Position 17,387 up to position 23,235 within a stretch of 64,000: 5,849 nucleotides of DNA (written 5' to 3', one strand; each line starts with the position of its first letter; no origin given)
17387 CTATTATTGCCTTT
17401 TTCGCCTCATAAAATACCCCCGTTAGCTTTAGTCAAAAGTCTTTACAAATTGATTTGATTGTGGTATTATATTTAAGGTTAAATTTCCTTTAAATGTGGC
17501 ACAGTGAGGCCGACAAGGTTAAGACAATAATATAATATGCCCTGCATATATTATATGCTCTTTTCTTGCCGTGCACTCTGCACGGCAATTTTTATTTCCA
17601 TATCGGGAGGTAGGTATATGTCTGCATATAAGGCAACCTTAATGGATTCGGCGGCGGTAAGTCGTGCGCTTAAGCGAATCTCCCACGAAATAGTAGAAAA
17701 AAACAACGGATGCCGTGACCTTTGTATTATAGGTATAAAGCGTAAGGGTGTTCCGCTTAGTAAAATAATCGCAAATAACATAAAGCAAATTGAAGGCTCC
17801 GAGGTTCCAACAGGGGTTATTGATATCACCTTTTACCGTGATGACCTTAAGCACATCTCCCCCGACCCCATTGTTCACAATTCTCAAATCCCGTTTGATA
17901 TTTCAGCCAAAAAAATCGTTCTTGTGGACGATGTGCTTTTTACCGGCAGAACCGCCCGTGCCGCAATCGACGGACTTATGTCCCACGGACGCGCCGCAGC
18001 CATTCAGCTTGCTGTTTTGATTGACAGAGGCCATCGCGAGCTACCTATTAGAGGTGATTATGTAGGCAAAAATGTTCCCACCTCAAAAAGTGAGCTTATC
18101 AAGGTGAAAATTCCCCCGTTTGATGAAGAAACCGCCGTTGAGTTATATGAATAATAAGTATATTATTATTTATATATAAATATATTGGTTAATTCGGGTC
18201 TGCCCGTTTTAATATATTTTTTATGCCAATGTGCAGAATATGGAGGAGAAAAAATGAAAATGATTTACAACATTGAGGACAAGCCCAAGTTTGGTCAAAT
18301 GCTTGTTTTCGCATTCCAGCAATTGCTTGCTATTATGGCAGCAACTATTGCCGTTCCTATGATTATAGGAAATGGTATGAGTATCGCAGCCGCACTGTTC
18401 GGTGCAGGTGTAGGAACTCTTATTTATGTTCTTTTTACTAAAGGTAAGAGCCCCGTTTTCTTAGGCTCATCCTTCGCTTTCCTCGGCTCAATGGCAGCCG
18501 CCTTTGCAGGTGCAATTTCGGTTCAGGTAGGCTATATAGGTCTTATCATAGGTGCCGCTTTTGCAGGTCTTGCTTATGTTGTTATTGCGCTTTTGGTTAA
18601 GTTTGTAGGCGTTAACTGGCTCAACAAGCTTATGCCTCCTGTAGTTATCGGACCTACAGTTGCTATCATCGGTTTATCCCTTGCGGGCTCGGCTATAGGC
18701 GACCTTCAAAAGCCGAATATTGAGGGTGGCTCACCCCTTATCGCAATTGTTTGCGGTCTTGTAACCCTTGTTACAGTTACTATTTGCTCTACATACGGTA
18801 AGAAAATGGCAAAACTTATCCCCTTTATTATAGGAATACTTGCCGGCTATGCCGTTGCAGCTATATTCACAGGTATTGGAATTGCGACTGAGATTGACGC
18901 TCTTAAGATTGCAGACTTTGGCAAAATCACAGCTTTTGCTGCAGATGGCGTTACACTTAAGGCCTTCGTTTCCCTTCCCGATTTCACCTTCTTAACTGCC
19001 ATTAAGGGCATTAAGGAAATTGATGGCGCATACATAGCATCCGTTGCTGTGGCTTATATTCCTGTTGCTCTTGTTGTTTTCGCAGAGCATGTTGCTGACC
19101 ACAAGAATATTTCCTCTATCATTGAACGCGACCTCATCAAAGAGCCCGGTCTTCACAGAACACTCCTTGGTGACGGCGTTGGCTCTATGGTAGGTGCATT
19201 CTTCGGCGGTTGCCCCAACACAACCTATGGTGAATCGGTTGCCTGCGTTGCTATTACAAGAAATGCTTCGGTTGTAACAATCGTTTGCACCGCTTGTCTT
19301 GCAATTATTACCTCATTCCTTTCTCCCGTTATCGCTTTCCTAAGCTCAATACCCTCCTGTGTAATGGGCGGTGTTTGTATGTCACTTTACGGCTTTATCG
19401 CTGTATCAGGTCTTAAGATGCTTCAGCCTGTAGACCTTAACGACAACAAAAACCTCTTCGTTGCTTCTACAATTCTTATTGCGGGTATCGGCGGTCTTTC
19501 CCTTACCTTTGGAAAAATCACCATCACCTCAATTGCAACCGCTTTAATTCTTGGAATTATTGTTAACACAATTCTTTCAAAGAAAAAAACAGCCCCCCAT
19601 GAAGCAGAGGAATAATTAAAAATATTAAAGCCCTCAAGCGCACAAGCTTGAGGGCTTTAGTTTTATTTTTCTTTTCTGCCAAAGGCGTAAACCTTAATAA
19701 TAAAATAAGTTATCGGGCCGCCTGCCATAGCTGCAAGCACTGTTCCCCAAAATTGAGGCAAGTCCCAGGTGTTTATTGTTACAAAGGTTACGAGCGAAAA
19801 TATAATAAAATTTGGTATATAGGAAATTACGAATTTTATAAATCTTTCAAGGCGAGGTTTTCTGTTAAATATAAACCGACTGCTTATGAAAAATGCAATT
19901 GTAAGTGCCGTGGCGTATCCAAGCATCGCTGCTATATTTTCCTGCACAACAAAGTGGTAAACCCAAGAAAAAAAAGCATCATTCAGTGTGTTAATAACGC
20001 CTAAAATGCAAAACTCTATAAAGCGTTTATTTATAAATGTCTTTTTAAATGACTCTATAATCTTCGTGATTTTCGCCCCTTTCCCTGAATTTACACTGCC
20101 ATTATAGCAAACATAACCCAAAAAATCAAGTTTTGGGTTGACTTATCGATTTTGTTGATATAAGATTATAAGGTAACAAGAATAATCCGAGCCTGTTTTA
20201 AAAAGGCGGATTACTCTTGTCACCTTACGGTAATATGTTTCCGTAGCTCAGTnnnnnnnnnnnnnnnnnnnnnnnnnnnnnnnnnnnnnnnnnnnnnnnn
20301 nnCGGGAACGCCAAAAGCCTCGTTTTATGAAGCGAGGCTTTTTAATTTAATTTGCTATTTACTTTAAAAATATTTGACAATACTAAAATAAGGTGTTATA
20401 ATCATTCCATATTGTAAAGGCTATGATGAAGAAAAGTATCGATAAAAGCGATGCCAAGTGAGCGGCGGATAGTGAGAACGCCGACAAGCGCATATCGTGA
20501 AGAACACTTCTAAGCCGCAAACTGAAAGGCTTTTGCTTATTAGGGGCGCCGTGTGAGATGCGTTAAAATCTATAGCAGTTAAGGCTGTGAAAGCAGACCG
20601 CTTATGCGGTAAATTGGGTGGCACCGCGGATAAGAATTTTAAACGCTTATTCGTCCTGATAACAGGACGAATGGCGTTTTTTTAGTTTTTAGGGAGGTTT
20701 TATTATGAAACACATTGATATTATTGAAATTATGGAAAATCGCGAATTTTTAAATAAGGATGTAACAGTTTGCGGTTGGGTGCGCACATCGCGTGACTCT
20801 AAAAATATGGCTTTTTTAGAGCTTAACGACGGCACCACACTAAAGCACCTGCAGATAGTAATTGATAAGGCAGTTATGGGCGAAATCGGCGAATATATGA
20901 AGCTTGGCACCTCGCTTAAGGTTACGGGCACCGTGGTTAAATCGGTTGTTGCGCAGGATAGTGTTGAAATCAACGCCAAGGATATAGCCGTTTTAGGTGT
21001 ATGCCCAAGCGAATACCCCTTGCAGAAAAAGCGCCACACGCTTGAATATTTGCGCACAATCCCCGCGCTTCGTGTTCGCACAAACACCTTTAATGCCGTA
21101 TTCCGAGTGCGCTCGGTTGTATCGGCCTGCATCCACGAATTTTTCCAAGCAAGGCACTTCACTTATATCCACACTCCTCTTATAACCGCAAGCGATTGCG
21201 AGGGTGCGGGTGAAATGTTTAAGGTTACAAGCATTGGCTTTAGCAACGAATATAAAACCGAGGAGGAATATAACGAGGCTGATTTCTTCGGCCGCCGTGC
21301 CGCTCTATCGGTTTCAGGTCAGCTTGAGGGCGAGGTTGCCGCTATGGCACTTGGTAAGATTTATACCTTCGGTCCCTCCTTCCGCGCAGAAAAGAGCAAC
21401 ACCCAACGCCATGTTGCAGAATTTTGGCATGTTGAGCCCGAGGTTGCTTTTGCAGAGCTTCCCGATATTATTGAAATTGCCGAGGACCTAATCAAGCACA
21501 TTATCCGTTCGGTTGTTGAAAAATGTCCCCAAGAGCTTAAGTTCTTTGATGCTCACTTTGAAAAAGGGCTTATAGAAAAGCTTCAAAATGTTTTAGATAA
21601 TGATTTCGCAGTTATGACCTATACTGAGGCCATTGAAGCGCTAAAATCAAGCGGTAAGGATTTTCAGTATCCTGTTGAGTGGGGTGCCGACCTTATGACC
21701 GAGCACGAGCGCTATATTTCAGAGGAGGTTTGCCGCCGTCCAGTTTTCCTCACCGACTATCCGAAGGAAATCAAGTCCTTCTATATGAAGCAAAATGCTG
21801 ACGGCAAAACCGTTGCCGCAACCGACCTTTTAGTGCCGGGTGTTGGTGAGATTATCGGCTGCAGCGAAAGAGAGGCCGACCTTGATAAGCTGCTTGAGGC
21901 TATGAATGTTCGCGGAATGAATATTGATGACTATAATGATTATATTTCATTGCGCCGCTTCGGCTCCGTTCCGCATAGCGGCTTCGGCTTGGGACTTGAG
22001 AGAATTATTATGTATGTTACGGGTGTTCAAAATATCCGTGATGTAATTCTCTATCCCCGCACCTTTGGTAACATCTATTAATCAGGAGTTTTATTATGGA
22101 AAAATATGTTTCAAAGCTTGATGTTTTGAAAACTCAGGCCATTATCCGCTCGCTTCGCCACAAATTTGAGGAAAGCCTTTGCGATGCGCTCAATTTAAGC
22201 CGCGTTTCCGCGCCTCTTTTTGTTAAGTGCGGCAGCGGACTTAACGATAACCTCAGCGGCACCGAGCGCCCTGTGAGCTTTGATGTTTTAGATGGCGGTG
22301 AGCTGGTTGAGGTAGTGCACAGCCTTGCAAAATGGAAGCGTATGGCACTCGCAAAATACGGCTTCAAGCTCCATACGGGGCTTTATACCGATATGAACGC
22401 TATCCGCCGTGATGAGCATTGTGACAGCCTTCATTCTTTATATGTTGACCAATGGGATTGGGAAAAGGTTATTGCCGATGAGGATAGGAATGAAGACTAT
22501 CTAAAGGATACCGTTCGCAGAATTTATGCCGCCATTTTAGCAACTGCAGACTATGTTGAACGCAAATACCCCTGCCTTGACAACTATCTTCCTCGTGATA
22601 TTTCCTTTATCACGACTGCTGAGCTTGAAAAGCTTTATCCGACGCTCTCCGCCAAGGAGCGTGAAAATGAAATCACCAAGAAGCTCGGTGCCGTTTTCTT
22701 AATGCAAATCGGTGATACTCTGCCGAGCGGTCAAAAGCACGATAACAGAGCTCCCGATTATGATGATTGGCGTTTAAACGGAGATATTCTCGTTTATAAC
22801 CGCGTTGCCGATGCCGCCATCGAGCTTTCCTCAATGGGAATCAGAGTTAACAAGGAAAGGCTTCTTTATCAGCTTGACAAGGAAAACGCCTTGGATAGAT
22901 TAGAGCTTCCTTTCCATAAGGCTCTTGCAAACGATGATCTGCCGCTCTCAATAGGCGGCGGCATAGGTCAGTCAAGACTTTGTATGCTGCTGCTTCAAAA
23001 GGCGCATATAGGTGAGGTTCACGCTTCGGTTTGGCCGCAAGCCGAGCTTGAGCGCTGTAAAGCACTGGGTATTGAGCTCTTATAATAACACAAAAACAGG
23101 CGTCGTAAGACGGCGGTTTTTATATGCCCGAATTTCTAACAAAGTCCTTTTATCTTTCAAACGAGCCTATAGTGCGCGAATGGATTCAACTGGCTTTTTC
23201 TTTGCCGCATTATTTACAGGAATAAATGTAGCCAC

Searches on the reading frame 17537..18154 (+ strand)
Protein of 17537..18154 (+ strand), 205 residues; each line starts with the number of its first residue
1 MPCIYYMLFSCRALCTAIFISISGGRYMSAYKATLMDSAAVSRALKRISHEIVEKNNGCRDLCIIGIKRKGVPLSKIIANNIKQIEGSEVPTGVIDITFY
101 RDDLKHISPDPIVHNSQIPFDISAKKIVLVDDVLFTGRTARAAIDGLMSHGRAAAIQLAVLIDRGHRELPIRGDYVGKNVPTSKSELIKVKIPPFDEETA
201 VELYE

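Call 54: search_protein_families(library=pfam, proteins=[window:17537-18154:+], max_evalue=0.0001)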
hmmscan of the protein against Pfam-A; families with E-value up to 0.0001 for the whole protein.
window:17537-18154:+ (205 aa): 2 families
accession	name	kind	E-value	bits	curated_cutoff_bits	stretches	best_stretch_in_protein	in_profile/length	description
PF00156.33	Pribosyltran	-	1.3e-22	80.3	26.3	1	37-180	7-143/158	Phosphoribosyl transferase domain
PF14681.12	UPRTase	-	1.2e-06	28.6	27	1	59-162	65-159/206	Uracil phosphoribosyltransferase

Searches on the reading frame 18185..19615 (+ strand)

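Call 54: search_protein_families(library=pfam, proteins=[window:18185-19615:+], max_evalue=0.0001)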
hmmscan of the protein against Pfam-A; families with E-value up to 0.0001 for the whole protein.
window:18185-19615:+ (476 aa): 1 family
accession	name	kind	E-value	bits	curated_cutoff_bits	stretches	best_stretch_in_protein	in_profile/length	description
PF00860.26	Xan_ur_permease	-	2.6e-71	240.8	27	1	37-438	1-384/389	Permease family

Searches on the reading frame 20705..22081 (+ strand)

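Call 54: search_protein_families(library=pfam, proteins=[window:20705-22081:+], max_evalue=0.0001)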
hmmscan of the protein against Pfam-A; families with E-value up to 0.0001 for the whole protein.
window:20705-22081:+ (458 aa): 2 families
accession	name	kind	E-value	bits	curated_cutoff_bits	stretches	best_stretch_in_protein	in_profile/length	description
PF00152.25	tRNA-synt_2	-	2.6e-66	224.2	25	1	121-453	10-307/308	tRNA synthetases class II (D, K and N)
PF01336.31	tRNA_anti-codon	-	2.7e-14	53.3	27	1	20-97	1-75/75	OB-fold nucleic acid binding domain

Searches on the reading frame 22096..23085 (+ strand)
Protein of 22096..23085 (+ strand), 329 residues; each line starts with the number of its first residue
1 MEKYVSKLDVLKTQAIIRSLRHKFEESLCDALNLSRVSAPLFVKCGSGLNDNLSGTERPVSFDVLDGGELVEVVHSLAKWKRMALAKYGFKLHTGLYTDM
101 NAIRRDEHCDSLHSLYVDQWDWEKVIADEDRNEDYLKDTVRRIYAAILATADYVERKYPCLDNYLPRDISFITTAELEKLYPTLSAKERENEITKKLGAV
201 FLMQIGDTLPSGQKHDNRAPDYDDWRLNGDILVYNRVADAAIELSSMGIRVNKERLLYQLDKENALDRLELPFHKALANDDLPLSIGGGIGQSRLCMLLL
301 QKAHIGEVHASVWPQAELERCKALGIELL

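Call 54: search_protein_families(library=pfam, proteins=[window:22096-23085:+], max_evalue=0.0001)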
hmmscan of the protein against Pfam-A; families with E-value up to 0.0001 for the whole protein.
window:22096-23085:+ (329 aa): 1 family
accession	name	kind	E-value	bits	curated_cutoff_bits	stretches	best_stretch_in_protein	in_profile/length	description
PF03590.20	AsnA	-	3.3e-103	344.8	27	1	15-239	2-227/228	Aspartate-ammonia ligase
